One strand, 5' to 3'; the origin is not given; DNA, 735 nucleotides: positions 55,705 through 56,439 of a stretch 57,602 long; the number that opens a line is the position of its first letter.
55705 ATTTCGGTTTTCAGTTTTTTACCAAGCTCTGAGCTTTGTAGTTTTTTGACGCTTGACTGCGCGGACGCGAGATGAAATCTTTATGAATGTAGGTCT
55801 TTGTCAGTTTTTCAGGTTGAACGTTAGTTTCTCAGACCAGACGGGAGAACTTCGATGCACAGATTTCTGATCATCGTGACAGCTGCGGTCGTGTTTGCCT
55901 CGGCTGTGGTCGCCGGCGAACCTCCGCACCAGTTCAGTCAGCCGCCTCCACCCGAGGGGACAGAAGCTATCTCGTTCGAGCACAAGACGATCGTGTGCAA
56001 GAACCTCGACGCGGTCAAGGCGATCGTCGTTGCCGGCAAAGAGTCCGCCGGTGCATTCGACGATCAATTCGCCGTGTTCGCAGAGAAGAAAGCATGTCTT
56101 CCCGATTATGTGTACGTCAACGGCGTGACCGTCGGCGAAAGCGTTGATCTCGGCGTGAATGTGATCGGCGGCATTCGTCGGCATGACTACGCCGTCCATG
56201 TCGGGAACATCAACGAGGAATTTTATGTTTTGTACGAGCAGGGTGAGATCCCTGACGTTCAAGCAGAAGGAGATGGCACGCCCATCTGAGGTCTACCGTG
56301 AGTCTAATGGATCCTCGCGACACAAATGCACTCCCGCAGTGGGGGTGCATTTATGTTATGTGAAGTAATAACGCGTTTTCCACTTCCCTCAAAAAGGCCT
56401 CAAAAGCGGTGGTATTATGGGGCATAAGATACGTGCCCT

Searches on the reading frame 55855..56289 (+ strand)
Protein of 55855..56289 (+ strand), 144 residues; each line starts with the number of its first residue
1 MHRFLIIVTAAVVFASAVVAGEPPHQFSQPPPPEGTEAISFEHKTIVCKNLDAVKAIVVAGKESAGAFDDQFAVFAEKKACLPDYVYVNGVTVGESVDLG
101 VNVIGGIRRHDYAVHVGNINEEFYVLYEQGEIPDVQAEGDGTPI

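Call 6: search_protein_families(library=pfam, proteins=[window:55855-56289:+], max_evalue=0.01)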
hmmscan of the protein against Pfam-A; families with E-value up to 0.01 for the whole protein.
window:55855-56289:+ (144 aa): 0 families

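Call 43: search_protein_families(library=padloc, proteins=[window:55855-56289:+], max_evalue=0.1)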
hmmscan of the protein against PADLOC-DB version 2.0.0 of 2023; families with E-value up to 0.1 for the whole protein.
window:55855-56289:+ (144 aa): 0 families

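Call 44: search_protein_families(library=ncbifam, proteins=[window:55855-56289:+], max_evalue=0.1)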
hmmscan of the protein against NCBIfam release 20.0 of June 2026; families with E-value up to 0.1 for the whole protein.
window:55855-56289:+ (144 aa): 0 families

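Call 45: search_protein_families(library=phrogs, proteins=[window:55855-56289:+], max_evalue=0.1)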
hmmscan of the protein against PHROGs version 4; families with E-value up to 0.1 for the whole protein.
window:55855-56289:+ (144 aa): 1 family
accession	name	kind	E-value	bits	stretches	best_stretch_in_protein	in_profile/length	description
phrog_2430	-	unknown function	0.072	13.9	0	56-80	9-33/65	-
